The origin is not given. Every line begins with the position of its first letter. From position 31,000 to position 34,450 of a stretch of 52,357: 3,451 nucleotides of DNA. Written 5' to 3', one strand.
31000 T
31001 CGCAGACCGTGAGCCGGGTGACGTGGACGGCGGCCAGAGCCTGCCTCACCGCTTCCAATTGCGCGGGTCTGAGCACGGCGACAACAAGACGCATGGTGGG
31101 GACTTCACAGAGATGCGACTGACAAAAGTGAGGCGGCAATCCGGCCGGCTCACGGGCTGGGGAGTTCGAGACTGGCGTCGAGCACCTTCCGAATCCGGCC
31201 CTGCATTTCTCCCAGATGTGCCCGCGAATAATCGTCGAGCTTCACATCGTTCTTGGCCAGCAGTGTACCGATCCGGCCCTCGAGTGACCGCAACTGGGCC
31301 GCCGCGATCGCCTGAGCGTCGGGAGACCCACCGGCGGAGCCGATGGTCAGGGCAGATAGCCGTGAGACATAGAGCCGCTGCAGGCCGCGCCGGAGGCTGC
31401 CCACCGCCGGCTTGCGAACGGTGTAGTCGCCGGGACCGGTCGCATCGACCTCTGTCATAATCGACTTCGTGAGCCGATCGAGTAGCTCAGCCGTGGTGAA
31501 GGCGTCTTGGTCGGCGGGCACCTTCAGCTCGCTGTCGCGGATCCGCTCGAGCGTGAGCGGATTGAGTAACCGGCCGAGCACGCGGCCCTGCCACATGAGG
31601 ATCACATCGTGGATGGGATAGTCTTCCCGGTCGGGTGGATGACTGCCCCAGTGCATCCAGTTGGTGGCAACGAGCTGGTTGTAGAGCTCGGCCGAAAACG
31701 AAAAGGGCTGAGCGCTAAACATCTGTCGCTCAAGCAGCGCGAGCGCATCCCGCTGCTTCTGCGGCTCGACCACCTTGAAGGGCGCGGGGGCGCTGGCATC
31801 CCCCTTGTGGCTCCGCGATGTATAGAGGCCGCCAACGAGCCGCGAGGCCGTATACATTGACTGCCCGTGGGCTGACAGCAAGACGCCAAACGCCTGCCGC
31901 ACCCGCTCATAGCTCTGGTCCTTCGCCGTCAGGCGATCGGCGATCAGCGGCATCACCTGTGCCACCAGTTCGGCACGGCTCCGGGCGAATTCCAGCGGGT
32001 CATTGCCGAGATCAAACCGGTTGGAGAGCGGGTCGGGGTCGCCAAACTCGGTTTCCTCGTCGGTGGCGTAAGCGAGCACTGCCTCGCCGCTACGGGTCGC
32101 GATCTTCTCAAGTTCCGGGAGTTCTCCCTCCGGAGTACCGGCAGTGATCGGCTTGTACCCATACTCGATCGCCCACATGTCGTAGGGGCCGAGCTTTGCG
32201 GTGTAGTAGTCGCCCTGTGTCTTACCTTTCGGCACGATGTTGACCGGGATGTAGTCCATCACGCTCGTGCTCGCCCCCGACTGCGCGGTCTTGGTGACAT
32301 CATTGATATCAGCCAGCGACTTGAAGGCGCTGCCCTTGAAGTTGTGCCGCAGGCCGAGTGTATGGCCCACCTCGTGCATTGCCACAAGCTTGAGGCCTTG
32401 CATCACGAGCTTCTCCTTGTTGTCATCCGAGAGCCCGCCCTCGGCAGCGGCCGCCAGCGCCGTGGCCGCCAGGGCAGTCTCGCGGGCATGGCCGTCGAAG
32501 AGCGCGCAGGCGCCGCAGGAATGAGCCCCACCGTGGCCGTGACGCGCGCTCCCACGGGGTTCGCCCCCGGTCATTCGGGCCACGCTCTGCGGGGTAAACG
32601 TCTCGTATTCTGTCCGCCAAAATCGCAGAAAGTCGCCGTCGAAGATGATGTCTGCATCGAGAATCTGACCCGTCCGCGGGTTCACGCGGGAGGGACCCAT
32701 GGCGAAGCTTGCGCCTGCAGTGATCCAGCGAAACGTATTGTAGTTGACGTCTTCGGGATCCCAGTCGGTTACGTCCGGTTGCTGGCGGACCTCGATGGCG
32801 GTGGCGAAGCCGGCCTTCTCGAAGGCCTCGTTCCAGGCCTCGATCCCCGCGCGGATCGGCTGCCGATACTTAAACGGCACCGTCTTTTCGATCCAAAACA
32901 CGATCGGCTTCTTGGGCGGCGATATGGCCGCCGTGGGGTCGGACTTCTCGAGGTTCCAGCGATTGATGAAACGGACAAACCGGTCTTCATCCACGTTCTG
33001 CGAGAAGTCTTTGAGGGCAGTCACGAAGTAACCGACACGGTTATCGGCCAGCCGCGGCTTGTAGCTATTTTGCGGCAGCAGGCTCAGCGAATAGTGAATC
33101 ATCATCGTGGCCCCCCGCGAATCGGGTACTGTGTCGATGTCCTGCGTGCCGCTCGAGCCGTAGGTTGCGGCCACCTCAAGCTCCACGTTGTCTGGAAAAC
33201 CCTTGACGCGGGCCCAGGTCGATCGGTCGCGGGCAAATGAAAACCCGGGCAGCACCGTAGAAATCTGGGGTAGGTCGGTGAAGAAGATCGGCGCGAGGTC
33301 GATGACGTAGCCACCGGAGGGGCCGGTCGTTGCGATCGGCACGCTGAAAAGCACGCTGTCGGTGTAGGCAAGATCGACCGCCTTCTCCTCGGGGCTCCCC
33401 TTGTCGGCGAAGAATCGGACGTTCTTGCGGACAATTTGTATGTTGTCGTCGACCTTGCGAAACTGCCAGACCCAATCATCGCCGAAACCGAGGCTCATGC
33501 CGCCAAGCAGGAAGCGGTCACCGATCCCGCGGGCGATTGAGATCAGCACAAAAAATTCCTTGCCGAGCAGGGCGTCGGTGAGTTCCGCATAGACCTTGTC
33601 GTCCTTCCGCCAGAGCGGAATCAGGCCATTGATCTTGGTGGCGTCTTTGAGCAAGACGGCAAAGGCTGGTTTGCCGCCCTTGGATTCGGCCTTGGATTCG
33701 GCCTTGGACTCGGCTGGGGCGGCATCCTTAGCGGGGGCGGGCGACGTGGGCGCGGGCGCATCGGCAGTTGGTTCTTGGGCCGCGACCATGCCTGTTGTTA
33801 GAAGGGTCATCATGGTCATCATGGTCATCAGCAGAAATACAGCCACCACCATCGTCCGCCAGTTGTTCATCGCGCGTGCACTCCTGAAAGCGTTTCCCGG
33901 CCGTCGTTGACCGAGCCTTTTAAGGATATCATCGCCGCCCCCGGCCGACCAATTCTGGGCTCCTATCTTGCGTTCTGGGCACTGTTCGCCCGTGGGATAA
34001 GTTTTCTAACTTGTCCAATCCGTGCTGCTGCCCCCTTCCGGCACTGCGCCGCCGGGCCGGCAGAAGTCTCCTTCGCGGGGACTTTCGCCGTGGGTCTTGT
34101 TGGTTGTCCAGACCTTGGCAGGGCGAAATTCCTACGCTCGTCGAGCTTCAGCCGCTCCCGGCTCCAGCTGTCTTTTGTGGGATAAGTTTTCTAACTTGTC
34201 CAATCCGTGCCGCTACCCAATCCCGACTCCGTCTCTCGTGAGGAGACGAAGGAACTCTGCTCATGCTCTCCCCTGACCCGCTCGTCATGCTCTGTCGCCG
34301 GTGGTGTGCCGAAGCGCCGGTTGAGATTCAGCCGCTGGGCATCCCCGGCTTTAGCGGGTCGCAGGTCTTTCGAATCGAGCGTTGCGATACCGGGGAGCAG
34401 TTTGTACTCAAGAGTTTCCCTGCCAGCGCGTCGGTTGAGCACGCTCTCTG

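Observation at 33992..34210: REP-cargo cassette: 114-bp conserved module between two identical 34-bp direct repeats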

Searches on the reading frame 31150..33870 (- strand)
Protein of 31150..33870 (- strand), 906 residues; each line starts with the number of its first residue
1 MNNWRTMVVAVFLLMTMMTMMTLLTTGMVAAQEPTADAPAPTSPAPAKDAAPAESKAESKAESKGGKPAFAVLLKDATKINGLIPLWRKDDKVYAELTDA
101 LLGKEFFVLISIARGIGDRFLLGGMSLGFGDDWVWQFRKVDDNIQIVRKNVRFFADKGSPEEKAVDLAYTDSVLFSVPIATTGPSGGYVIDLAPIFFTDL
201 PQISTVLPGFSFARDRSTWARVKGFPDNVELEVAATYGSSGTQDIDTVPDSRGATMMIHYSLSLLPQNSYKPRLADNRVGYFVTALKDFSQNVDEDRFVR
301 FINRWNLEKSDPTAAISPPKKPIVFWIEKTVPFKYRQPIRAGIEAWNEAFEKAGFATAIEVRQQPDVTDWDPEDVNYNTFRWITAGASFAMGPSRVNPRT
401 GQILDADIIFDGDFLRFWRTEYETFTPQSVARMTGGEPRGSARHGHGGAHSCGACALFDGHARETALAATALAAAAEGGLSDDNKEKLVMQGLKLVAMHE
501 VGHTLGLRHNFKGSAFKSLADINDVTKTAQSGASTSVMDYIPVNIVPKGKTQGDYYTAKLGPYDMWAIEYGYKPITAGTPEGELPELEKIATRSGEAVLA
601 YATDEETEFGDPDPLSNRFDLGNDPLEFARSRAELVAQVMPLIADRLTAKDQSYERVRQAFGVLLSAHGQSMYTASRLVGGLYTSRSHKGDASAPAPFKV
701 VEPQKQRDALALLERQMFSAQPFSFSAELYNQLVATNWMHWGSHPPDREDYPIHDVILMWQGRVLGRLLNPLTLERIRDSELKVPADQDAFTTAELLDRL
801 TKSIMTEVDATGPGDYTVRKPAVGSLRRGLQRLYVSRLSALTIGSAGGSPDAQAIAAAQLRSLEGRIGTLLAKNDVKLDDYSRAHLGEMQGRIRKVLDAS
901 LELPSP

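Call 66: find_related_loci(query=window:31150-33870:-, collection=genome_contigs, flank=1500)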
Query window:31150-33870:- (906 aa) in genome_contigs; peptide patterns used: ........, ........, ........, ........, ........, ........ (x = any residue, [..] = any of these).
600 stretches matched a pattern (row limit reached: there are more); 201 encode a relative of the query (tblastn E <= 1e-3); the best 80 are kept; 80 distinct loci.
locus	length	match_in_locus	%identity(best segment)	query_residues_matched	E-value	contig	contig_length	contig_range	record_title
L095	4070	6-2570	87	57-906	0e+0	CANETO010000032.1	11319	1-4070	MAG: Planctomycetaceae bacterium isolate CE-Jul18-89 genome assembly, contig: CE-Jul18-C5396, whole genome shotgun seque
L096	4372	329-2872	87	58-906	0e+0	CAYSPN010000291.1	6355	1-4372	MAG TPA_asm: uncultured Candidatus Kuenenia sp. isolate binchicken_co255_45 genome assembly, contig: k141_3347657, whole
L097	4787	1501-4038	88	61-906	0e+0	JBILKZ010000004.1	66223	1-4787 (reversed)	MAG: Pirellulales bacterium isolate ME2017-07-18_3300034272_group7_bin91 Rohwer_bin1743_scaffold_66_c1, whole genome sho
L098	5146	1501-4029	88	61-903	0e+0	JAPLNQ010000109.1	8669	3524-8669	MAG: Planctomycetia bacterium isolate LacPavin_0419_WC53_MAG_65_8 LacPavin_0419_WC53_scaffold_401751, whole genome shotg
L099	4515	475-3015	86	61-906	0e+0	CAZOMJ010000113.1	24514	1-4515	MAG TPA_asm: uncultured Candidatus Kuenenia sp. isolate binchicken_co255_452 genome assembly, contig: k141_5592335, whol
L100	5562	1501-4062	86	49-906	0e+0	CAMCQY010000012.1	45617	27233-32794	MAG: Candidatus Kuenenia stuttgartiensis isolate MiE-14oct19-235 genome assembly, contig: MiE-14oct19-C837, whole genome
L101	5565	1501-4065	78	57-906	0e+0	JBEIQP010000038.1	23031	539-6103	MAG: Planctomycetaceae bacterium isolate Sample-107-S7-bin-164 Sample_107_S7-bin_164-k141_552806, whole genome shotgun s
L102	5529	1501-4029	76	64-906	0e+0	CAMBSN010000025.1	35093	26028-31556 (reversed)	MAG: Candidatus Kuenenia stuttgartiensis isolate AE-24oct19-66 genome assembly, contig: AE-24oct19-C1397, whole genome s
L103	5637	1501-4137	83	26-906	0e+0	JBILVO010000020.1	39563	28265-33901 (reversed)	MAG: Pirellulales bacterium isolate ME2018-08-16_3300044615_group8_bin58 Rohwer_bin1745_scaffold_397_c1, whole genome sh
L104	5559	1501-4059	74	73-906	0e+0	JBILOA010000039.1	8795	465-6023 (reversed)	MAG: Pirellulales bacterium isolate ME2017-10-13_3300042908_group7_bin179 Rohwer_bin1716_scaffold_6150_c1, whole genome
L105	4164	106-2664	74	73-906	0e+0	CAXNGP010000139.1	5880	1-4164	MAG: Pirellulales bacterium isolate AE-24oct19-258 genome assembly, contig: AE-24oct19-C27526, whole genome shotgun sequ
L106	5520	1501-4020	74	67-906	0e+0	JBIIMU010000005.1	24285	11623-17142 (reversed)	MAG: Pirellulales bacterium isolate ME2002-08-01_3300044695_group1_bin112 Rohwer_bin1688_scaffold_1272_c1, whole genome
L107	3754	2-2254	80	156-906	0e+0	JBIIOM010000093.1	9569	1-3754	MAG: Pirellulales bacterium isolate ME2002-10-08pf_3300042317_group1_bin73 Rohwer_bin1721_scaffold_4503_c1, whole genome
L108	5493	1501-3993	70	70-901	0e+0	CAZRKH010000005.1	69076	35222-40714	MAG TPA_asm: uncultured Chitinophagaceae bacterium isolate SRP067234_co1_348 genome assembly, contig: k99_1115108, whole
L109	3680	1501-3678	77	4-732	0e+0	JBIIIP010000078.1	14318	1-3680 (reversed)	MAG: Pirellulales bacterium isolate ME2001-09-10pf_3300042914_group1_bin155 Rohwer_bin1732_scaffold_863_c2, whole genome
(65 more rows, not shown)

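Call 84: search_protein_families(library=pfam, proteins=[window:31150-33870:-], max_evalue=0.00001)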
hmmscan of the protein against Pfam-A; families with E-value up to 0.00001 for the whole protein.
window:31150-33870:- (906 aa): 3 families
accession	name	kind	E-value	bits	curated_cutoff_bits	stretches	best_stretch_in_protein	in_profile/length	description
PF16313.11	DUF4953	-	2.4e-81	273.8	24.2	1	483-809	3-314/316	Met-zincin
PF17148.9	DUF5117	-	9.1e-34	117.4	27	1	134-309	8-188/189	Domain of unknown function (DUF5117)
PF17162.9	DUF5118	-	1e-06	28.8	27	1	69-113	3-48/50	Domain of unknown function (DUF5118)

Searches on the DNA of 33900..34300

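Call 10: search_rna_families(source=window, start=33900, end=34300, threshold=evalue, max_evalue=10)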
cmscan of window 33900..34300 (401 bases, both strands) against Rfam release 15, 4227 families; matches with E-value up to 10: 0.
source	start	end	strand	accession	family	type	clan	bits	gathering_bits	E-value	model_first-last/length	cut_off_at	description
